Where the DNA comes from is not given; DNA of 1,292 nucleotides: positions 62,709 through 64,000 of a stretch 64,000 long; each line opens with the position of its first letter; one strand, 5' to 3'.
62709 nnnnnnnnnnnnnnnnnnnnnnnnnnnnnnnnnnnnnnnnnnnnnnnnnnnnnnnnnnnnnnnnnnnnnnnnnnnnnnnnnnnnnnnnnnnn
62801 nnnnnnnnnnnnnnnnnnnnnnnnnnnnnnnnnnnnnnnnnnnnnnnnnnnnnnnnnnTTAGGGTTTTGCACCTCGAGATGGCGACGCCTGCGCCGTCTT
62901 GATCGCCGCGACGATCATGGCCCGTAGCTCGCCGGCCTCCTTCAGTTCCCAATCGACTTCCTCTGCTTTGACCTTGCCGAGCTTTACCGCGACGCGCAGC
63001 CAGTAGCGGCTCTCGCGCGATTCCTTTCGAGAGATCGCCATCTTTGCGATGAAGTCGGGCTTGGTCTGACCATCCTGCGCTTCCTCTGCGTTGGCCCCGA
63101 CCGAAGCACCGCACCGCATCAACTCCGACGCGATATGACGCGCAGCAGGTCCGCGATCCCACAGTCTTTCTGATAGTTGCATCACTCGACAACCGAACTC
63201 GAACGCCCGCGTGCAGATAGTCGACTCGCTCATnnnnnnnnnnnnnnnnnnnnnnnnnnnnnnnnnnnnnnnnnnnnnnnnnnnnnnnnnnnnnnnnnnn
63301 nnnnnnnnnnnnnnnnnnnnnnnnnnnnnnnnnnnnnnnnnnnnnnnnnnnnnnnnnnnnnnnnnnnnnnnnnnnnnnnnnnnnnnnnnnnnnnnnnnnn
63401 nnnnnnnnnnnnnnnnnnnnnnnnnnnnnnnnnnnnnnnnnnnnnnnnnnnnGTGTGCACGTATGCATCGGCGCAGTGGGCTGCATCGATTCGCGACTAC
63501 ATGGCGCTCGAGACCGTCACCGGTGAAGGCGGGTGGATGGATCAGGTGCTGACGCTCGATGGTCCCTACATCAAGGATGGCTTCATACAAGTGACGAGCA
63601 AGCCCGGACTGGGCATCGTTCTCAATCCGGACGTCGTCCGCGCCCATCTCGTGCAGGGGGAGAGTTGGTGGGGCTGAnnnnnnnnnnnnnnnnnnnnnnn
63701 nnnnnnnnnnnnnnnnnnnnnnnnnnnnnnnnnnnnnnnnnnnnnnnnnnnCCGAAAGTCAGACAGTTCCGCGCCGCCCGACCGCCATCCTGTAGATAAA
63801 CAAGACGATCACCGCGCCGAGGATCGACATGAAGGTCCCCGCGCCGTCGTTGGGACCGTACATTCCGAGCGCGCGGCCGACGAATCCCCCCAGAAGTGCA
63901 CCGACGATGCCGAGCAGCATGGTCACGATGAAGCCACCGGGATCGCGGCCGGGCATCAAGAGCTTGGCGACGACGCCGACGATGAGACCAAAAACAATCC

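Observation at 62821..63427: Antisense four-helix-bundle (23S-IVS / Avd-family) gene enclosed by inverted GGCTNAG heptamer arrays: an IVS-like cassette outside rRNA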

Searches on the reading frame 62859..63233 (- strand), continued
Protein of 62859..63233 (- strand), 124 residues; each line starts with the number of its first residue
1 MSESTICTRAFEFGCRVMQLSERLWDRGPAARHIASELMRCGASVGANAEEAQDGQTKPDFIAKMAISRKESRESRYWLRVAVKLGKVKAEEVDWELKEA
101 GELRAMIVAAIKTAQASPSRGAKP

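Call 87: find_encoding_contigs(protein=P0040, flank=10000, max_places=2)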
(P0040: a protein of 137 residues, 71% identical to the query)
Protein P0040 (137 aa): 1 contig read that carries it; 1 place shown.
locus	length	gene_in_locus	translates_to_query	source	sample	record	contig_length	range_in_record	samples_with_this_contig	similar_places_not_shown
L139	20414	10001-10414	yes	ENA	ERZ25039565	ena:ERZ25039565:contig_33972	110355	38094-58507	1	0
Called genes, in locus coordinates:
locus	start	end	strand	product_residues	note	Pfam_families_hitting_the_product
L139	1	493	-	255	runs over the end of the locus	PF00106:adh_short, PF08659:KR (weak), PF13561:adh_short_C2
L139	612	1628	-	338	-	PF07690:MFS_1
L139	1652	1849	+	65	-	-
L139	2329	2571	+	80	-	-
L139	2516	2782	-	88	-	PF00441:Acyl-CoA_dh_1, PF08028:Acyl-CoA_dh_2 (faint)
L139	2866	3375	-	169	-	PF02770:Acyl-CoA_dh_M, PF00441:Acyl-CoA_dh_1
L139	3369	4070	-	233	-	-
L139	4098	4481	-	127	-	-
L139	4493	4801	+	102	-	PF00106:adh_short, PF13561:adh_short_C2, PF23441:SDR (weak)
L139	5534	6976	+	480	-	PF00501:AMP-binding, PF13193:AMP-binding_C, PF03061:4HBT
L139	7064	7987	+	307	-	PF00378:ECH_1, PF16113:ECH_2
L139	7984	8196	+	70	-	PF02737:3HCDH_N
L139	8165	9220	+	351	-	PF02737:3HCDH_N, PF00725:3HCDH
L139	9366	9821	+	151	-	PF01575:MaoC_dehydratas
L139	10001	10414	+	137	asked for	PF05635:23S_rRNA_IVP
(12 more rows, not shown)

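Call 88: find_encoding_contigs(protein=P0056, flank=10000, max_places=2)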
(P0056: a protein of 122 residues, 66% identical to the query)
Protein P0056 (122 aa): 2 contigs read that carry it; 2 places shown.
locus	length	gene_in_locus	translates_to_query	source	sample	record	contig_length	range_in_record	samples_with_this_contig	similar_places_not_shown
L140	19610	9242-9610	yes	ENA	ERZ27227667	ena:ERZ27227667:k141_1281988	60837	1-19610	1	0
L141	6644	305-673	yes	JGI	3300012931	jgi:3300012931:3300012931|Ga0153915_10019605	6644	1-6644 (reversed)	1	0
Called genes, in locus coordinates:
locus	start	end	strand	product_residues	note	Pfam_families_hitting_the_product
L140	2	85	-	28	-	?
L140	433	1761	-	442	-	PF00672:HAMP, PF00512:HisKA, PF02518:HATPase_c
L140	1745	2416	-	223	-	PF00072:Response_reg, PF00486:Trans_reg_C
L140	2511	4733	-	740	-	PF19313:DUF5916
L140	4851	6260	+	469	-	PF02321:OEP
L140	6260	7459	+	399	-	PF25919:BSH_CusB (faint), PF25917:BSH_RND (weak), PF25876:HH_MFP_RND (weak), PF25954:Beta-barrel_RND_2, PF25963:Beta-barrel_AAEA, PF25990:Beta-barrel_YknX (weak)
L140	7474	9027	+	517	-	PF00083:Sugar_tr, PF06609:TRI12, PF07690:MFS_1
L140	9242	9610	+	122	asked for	PF05635:23S_rRNA_IVP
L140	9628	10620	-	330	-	PF03739:LptF_LptG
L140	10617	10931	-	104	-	PF03551:PadR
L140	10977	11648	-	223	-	-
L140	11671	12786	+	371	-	PF13406:SLT_2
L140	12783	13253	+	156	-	PF21352:Zn_ribbon_Thio2 (weak), PF00085:Thioredoxin, PF13098:Thioredoxin_2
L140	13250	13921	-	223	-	PF03544:TonB_C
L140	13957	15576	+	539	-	PF01425:Amidase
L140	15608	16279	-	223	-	PF06778:Chlor_dismutase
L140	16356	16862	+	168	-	PF13527:Acetyltransf_9, PF00583:Acetyltransf_1, PF13673:Acetyltransf_10, PF13508:Acetyltransf_7, PF08445:FR47 (weak)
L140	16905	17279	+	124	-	PF13237:Fer4_10 (weak), PF14697:Fer4_21 (faint), PF12800:Fer4_4 (faint), PF12838:Fer4_7, PF13183:Fer4_8 (faint), PF13187:Fer4_9 (weak), PF12797:Fer4_2 (weak), PF00037:Fer4, +1 more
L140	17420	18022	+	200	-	PF03372:Exo_endo_phos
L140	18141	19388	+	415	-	PF01546:Peptidase_M20, PF07687:M20_dimer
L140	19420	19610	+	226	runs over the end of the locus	PF04366:Ysc84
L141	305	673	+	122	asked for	PF05635:23S_rRNA_IVP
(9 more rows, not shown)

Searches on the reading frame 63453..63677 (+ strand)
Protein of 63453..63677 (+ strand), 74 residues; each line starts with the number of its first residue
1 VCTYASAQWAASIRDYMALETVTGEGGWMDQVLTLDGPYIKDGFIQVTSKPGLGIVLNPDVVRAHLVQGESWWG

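Call 9: search_protein_families(library=pfam, proteins=[window:63453-63677:+], max_evalue=0.01)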
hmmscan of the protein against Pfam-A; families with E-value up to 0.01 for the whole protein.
window:63453-63677:+ (74 aa): 1 family
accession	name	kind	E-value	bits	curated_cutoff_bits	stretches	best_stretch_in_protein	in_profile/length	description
PF13378.12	MR_MLE_C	-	1.3e-06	28.8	29.4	1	3-60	161-218/219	Enolase C-terminal domain-like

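Call 10: search_protein_families(library=ncbifam, proteins=[window:63453-63677:+], max_evalue=0.01)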
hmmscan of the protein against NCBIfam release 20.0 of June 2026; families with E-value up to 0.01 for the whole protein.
window:63453-63677:+ (74 aa): 2 families
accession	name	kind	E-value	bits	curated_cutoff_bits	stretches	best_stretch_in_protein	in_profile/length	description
NF010624.0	PRK14017.1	equivalog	0.0057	15.8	311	1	39-72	334-367/382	galactonate dehydratase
NF040790.2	glucon_galact_dh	equivalog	0.0073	15.2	750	1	8-70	312-374/390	bifunctional D-gluconate/D-galactonate dehydratase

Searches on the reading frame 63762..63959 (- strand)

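Call 81: search_protein_families(library=pfam, proteins=[window:63762-63959:-], max_evalue=0.001)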
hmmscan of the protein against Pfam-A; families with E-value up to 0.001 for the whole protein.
window:63762-63959:- (66 aa): 1 family
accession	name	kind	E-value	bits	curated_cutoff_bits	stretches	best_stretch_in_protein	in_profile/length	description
PF04226.18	Transgly_assoc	-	1.9e-14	54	25.3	1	14-60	1-48/49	Transglycosylase associated protein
